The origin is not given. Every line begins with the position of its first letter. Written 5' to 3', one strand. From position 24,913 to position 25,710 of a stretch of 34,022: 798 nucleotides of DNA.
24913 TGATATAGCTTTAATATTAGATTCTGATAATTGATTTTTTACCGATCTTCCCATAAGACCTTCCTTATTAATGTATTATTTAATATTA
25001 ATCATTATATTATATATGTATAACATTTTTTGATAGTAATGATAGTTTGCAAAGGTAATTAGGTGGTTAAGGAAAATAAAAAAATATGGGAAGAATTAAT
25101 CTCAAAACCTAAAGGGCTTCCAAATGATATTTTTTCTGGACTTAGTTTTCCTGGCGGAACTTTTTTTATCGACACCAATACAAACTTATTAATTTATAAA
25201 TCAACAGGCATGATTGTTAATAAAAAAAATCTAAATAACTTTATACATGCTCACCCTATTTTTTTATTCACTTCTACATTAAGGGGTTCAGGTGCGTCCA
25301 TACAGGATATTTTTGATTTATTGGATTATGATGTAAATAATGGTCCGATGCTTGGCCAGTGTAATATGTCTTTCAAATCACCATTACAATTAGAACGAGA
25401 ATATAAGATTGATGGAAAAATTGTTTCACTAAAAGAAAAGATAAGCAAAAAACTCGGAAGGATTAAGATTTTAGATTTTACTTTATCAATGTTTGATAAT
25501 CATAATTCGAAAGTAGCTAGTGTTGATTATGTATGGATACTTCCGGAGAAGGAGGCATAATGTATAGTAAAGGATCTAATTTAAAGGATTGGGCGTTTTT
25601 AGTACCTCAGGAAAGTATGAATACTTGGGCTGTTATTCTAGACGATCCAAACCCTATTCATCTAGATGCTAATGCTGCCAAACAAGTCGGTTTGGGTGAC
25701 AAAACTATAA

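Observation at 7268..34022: Crotonase-free, (R)-specific 'peroxisome-like' acyl-CoA oxidation island: candidate bacterial pathway for phytol/isoprenoid acids or sterol side chains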

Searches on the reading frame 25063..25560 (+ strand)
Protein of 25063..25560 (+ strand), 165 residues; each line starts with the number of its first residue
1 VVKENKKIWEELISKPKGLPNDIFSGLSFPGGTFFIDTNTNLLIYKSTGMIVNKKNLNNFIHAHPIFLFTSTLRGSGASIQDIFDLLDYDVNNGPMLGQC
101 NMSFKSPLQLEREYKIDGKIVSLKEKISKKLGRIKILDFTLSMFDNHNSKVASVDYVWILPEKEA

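Call 4: search_protein_families(library=pfam, proteins=[window:25063-25560:+])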
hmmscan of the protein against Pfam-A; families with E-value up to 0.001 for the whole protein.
window:25063-25560:+ (165 aa): 0 families

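Call 8: search_protein_families(library=ncbifam, proteins=[window:25063-25560:+], max_evalue=0.00001)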
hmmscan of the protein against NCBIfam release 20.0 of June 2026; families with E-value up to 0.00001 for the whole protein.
window:25063-25560:+ (165 aa): 0 families

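Call 11: search_protein_families(library=pfam, proteins=[window:25063-25560:+], max_evalue=0.1)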
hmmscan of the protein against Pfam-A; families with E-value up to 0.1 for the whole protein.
window:25063-25560:+ (165 aa): 0 families

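Call 49: predict_structure(protein=window:25063-25560:+)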
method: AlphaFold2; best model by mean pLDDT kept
length: 165 residues; sequences in the alignment: 1
mean_pLDDT: 42.0   pTM: 0.33
mean pLDDT of the five models: 42.0, 39.7, 38.1, 37.2, 34.9
residues with pLDDT >= 90: 0; 70-90: 4; 50-70: 29; < 50: 132
segments of 3 or more residues with pLDDT < 50: 1-79, 89-108, 137-165
pLDDT, mean of each block of 10 residues (from residue 1): 41 36 29 33 34 40 37 36 49 35 41 68 64 53 36 42 39
secondary structure, 60 per line:
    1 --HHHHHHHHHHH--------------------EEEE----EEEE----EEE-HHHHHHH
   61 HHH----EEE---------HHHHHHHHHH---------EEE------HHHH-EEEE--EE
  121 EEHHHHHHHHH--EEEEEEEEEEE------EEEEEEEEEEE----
elements in order: H3-13 E34-37 E42-45 E50-52 H54-63 E68-70 H80-89 E99-101 H108-111 E113-116 E119-122 H123-131 E134-144 E151-161

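Call 64: find_homologous_proteins(query=window:25063-25560:+, max_evalue=0.001)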
Query window:25063-25560:+ (165 aa): 23 proteins with E <= 0.001 among 50 candidates.
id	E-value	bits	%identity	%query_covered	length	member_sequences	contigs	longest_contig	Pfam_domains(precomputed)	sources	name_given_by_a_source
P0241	9.8e-101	352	96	100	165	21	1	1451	-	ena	-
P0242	3.8e-90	318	84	100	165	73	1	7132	-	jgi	jgi:hypothetical protein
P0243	2.9e-86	305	82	100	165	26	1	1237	-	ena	-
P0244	5.5e-85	301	82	100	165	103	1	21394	-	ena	-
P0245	6.3e-75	268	76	95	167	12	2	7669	-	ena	-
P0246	3.4e-74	266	74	99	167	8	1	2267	-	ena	-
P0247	8.8e-74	265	75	99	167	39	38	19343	-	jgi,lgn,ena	jgi:hypothetical protein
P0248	3.4e-73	263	73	98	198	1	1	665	-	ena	-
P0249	1.1e-72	261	73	98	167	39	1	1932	-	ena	-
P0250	1.3e-61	225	87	70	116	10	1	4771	-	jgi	-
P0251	2.3e-52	195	76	70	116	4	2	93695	-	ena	-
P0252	2.6e-51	192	85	61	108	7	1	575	-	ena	-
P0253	3.1e-51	191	58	93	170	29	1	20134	-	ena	-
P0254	3.0e-47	179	56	93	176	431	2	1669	-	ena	-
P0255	3.0e-47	178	55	94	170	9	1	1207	-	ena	-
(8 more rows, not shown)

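Call 71: predict_structure(alignment_id=A1)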
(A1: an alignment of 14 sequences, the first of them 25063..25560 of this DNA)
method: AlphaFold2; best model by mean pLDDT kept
length: 165 residues; sequences in the alignment: 14
mean_pLDDT: 79.9   pTM: 0.75
mean pLDDT of the five models: 79.9, 75.4, 74.5, 74.4, 74.2
residues with pLDDT >= 90: 23; 70-90: 111; 50-70: 30; < 50: 1
segments of 3 or more residues with pLDDT < 50: none
pLDDT, mean of each block of 10 residues (from residue 1): 58 70 79 81 82 86 79 70 75 73 88 88 88 89 89 90 67
secondary structure, 60 per line:
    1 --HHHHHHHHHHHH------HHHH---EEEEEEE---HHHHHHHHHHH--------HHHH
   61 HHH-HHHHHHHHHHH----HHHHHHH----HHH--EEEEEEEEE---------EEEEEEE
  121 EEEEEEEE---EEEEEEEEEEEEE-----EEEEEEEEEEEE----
elements in order: H3-14 H21-24 E28-34 H38-48 H57-63 H65-75 H80-86 E96-104 E114-128 E132-144 E150-161

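Call 73: fold_search(model_id=the predicted structure, library=pdb)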
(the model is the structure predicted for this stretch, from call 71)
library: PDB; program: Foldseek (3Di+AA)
matches with E <= 10: 1745; with E <= 0.001: 152
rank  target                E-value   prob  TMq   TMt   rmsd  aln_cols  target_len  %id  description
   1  4w78_C                1.4e-06  1.00  0.55  0.51   8.5       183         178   11  Crystal structure of the ChsH1-ChsH2 complex from Mycobacterium tuberculosis (released 2014-10-08)
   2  7svt_O                1.8e-06  1.00  0.55  0.58   5.6       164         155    8  Mycobacterium tuberculosis 3-hydroxyl-ACP dehydratase HadAB in complex with 1,3-diarylpyrazolyl-acylsulfonamide inhibi (released 2022-11-16)
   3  4rlu_A                2.9e-06  1.00  0.58  0.62   4.7       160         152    8  Crystal Structure of (3R)-hydroxyacyl-ACP dehydratase HadAB hetero-dimer from Mycobacterium tuberculosis complexed wit (released 2015-10-21)
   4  4wnb_A                3.5e-06  1.00  0.57  0.55   7.9       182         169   12  Crystal structure of the ChsH1-ChsH2 complex from Mycobacterium tuberculosis bound to 3-OPC-CoA (released 2014-10-29)
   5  4ffu_D                4.2e-06  1.00  0.48  0.52   9.9       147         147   12  CRYSTAL STRUCTURE OF putative MaoC-like (monoamine oxidase-like) protein, similar to NodN from Sinorhizo Bium meliloti (released 2012-06-13)
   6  4ffu_F                4.2e-06  1.00  0.47  0.53  10.1       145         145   12  CRYSTAL STRUCTURE OF putative MaoC-like (monoamine oxidase-like) protein, similar to NodN from Sinorhizo Bium meliloti (released 2012-06-13)
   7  4rlw_A                4.7e-06  1.00  0.60  0.64   4.1       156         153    7  Crystal Structure of (3R)-hydroxyacyl-ACP dehydratase HadAB hetero-dimer from Mycobacterium tuberculosis complexed wit (released 2015-10-21)
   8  4rlj_A                5.0e-06  1.00  0.55  0.62   5.2       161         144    8  Crystal Structure of (3R)-hydroxyacyl-ACP dehydratase HadAB hetero-dimer from Mycobacterium tuberculosis (released 2015-10-21)
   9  4ffu_I                5.0e-06  1.00  0.48  0.50  10.0       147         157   13  CRYSTAL STRUCTURE OF putative MaoC-like (monoamine oxidase-like) protein, similar to NodN from Sinorhizo Bium meliloti (released 2012-06-13)
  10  4w78_A                5.3e-06  1.00  0.57  0.56   7.0       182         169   13  Crystal structure of the ChsH1-ChsH2 complex from Mycobacterium tuberculosis (released 2014-10-08)
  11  4rlt_A                5.7e-06  1.00  0.48  0.51   9.2       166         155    9  Crystal Structure of (3R)-hydroxyacyl-ACP dehydratase HadAB hetero-dimer from Mycobacterium tuberculosis complexed wit (released 2015-10-21)
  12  4ffu_A                6.0e-06  1.00  0.46  0.49  10.2       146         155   12  CRYSTAL STRUCTURE OF putative MaoC-like (monoamine oxidase-like) protein, similar to NodN from Sinorhizo Bium meliloti (released 2012-06-13)
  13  3exz_B                6.8e-06  1.00  0.49  0.53   8.6       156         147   10  Crystal structure of the MaoC-like dehydratase from Rhodospirillum rubrum. Northeast Structural Genomics Consortium ta (released 2008-10-28)
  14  1q6w_C                9.3e-06  1.00  0.48  0.51   9.7       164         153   10  X-Ray structure of Monoamine oxidase regulatory protein from Archaeoglobus fulgius (released 2003-11-18)
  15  4w78_E                1.1e-05  1.00  0.58  0.58   7.1       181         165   10  Crystal structure of the ChsH1-ChsH2 complex from Mycobacterium tuberculosis (released 2014-10-08)
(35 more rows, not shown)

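Call 74: search_protein_representatives(alignment_id=A1)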
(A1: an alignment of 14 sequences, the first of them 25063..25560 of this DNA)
Query: 14 sequences, 167 profile positions. Proteins with E-value up to 0.001 (for the whole library): 165; up to 1e-10: 44; up to 1e-30: 3. The best 150 are listed.
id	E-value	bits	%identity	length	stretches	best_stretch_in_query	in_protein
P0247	3.3e-84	297.0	-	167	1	1-166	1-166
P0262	1.2e-34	135.8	-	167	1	71-145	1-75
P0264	4.1e-33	130.8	-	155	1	1-93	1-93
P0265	1.0e-29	119.7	-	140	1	27-163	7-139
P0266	9.0e-26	106.9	-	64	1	104-166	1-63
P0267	5.5e-22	94.5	-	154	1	25-166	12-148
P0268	1.1e-19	87.1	-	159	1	28-166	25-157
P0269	3.2e-19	85.5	-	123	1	27-140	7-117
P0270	8.9e-19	84.1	-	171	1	26-164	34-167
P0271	2.6e-18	82.6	-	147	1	31-164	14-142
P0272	6.1e-18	81.4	-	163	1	24-164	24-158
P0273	1.7e-17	79.9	-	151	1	64-165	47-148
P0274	1.9e-17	79.8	-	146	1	63-164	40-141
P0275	1.1e-16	77.3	-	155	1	32-166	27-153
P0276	1.3e-16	77.1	-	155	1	23-164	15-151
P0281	3.8e-15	72.3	-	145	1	26-165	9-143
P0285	9.0e-14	67.8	-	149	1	27-165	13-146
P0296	1.5e-11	60.6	-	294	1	30-164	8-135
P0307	1.2e-10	57.6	-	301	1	30-164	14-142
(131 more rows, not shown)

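Call 75: search_protein_families(library=pfam, proteins=[P0267, P0268, P0270, P0271, P0272, P0275, P0281, P0285, P0296, P0307], max_evalue=0.01)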
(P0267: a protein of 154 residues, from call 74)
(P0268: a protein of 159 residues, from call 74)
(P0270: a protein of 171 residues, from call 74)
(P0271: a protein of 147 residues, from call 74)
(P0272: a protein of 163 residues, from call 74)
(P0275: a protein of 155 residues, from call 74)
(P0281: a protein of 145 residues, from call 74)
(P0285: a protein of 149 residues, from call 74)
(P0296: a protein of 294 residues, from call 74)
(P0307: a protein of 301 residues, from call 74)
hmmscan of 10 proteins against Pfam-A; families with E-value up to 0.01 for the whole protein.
P0267 (154 aa): 0 families

P0268 (159 aa): 0 families

P0270 (171 aa): 0 families

P0271 (147 aa): 0 families

P0272 (163 aa): 0 families

P0275 (155 aa): 0 families

P0281 (145 aa): 1 family
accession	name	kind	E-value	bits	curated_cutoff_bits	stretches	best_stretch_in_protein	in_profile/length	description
PF13452.11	FAS1_DH_region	-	2.5e-05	24.9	22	1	20-132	25-130/132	FAS1-like, dehydratase domain region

P0285 (149 aa): 0 families

P0296 (294 aa): 1 family
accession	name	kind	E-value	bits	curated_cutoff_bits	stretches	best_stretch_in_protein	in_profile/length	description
PF01575.25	MaoC_dehydratas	-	1.9e-07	31.2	27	1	170-248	17-97/123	MaoC like domain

P0307 (301 aa): 1 family
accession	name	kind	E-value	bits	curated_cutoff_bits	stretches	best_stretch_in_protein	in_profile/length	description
PF01575.25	MaoC_dehydratas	-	0.00028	20.9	27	1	166-246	15-97/123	MaoC like domain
